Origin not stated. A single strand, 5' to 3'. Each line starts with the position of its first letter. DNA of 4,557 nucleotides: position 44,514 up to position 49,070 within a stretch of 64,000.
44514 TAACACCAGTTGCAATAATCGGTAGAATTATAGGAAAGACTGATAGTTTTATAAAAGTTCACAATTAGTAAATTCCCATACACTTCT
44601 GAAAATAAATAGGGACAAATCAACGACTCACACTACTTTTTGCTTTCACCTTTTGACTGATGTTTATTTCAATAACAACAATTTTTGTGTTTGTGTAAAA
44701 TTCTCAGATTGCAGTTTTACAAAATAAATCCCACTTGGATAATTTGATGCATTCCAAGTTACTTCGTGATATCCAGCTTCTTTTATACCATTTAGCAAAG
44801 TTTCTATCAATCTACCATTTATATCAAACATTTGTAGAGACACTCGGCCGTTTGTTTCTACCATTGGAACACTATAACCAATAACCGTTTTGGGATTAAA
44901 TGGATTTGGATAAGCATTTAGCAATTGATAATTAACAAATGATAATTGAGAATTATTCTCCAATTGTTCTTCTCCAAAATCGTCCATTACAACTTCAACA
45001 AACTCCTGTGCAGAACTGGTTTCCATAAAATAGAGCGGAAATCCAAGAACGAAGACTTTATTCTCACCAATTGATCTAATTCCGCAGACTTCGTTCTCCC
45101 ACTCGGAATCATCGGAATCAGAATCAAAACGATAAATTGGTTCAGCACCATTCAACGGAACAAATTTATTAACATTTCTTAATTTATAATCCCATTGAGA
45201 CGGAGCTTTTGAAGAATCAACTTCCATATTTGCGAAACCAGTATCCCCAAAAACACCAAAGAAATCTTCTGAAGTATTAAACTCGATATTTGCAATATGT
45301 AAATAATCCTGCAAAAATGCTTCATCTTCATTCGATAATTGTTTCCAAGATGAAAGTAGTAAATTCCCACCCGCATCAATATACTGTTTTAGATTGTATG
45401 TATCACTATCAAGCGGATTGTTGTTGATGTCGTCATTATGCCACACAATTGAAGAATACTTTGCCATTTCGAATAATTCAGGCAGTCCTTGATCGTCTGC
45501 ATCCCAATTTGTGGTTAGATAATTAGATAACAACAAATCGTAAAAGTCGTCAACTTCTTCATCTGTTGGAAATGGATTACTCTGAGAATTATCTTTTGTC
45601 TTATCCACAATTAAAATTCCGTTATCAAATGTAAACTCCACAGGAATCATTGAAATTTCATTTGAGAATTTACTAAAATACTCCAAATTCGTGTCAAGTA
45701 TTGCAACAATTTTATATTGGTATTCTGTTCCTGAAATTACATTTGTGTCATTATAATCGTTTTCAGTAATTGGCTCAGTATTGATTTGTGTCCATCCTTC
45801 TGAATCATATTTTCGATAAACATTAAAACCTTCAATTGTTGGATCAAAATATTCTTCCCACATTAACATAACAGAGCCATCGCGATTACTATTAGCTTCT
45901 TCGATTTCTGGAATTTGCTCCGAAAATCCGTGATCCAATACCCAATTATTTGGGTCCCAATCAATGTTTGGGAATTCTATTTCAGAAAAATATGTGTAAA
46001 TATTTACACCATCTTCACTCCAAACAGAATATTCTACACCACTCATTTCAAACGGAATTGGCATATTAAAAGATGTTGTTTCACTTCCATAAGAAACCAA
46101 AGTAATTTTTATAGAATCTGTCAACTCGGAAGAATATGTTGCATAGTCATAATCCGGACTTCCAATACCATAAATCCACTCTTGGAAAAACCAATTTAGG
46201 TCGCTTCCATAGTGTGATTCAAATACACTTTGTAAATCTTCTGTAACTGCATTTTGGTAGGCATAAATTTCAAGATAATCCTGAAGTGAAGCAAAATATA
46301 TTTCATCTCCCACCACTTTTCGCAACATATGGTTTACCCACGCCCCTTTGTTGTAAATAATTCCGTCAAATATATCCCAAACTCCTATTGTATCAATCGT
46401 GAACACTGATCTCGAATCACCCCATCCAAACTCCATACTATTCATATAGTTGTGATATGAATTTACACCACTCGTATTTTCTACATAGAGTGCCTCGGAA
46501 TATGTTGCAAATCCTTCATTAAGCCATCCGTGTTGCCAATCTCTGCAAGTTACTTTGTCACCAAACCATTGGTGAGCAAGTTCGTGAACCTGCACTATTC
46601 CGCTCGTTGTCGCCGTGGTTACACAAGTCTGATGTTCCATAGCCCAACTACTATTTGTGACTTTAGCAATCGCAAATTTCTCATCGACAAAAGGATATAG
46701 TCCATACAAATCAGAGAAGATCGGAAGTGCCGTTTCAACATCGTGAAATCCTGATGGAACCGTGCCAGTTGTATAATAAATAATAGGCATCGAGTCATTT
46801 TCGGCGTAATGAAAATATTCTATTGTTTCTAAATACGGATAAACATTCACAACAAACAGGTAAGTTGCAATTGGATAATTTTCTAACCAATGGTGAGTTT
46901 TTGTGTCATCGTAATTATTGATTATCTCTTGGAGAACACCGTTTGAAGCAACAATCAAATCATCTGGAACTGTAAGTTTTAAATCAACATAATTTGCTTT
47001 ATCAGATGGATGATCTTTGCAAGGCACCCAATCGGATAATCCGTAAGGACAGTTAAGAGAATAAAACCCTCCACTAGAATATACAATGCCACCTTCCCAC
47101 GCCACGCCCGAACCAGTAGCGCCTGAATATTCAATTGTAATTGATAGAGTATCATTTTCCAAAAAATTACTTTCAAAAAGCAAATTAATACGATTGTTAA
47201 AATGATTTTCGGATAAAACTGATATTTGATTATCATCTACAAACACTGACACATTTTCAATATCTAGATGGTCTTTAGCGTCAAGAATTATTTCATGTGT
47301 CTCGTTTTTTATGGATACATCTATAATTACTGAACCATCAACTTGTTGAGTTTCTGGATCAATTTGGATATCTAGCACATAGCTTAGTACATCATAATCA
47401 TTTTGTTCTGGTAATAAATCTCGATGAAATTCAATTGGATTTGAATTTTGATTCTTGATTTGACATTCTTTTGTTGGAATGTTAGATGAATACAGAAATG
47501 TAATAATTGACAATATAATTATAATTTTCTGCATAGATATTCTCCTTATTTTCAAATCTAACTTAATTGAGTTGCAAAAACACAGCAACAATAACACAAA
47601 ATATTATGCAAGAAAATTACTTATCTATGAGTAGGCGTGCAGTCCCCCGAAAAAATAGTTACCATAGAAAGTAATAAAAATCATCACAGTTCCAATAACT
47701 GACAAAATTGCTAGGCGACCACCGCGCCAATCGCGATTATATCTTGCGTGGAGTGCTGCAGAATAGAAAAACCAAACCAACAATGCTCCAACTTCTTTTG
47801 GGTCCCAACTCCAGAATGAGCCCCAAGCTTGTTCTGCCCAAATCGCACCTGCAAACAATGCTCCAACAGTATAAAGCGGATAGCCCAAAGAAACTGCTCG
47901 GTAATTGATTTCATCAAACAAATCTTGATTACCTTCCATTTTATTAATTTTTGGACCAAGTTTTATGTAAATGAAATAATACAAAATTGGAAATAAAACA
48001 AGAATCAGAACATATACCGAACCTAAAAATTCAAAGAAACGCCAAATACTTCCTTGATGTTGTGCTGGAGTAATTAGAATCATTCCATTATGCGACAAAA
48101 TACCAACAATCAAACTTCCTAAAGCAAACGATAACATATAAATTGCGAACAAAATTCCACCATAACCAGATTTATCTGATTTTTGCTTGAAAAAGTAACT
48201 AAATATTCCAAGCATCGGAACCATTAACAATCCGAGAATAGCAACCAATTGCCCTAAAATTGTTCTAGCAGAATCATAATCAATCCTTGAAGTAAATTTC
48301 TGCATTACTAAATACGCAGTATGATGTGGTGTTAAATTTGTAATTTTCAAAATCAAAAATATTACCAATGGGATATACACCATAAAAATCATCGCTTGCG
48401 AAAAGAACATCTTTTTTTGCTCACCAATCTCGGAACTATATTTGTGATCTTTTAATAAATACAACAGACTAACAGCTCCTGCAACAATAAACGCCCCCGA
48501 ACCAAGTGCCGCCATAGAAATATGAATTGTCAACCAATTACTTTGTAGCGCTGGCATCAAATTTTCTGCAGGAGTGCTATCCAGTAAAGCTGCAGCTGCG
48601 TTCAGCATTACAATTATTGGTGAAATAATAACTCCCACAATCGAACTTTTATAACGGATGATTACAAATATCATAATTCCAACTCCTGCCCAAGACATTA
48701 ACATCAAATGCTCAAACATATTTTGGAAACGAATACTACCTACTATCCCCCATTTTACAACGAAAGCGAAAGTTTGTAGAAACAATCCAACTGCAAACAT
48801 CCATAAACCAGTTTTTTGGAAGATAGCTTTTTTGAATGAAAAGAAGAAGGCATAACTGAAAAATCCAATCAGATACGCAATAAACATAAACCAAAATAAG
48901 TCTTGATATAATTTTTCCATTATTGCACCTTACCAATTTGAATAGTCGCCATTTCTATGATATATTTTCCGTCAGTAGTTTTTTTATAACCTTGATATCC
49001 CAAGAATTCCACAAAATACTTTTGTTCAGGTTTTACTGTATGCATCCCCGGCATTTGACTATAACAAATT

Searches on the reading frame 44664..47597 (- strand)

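Call 9: search_protein_families(library=pfam, proteins=[window:44664-47597:-])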
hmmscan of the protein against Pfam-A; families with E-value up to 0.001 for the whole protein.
window:44664-47597:- (977 aa): 3 families
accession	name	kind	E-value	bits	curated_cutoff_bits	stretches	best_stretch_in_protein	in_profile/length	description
PF01433.26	Peptidase_M1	-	7.6e-31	107.9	27.7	1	330-474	65-218/218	Peptidase family M1 domain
PF17900.6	Peptidase_M1_N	-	8.2e-16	59.1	25.8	1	72-247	4-186/186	Peptidase M1 N-terminal domain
PF18962.6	Por_Secre_tail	-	8.1e-11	42.5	27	1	896-974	2-74/75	Secretion system C-terminal sorting domain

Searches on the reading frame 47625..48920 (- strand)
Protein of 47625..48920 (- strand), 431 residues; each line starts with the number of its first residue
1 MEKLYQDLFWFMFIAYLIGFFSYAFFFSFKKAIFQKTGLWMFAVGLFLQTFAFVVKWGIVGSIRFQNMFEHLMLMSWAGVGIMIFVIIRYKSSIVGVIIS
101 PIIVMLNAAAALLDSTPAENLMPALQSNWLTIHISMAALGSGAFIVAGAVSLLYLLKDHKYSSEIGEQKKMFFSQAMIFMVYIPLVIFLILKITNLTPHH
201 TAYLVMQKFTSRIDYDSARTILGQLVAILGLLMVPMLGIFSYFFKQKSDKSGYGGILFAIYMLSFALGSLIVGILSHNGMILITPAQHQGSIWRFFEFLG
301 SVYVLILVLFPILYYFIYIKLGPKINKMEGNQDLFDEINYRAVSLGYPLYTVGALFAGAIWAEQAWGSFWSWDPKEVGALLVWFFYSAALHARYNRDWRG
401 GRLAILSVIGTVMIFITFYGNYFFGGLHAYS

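Call 9: search_protein_families(library=pfam, proteins=[window:47625-48920:-])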
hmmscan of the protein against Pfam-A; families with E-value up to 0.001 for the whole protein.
window:47625-48920:- (431 aa): 1 family
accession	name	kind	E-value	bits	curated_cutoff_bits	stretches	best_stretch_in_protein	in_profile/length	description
PF01578.25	Cytochrom_C_asm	-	1.9e-32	113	29.9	1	67-428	3-212/212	Cytochrome C assembly protein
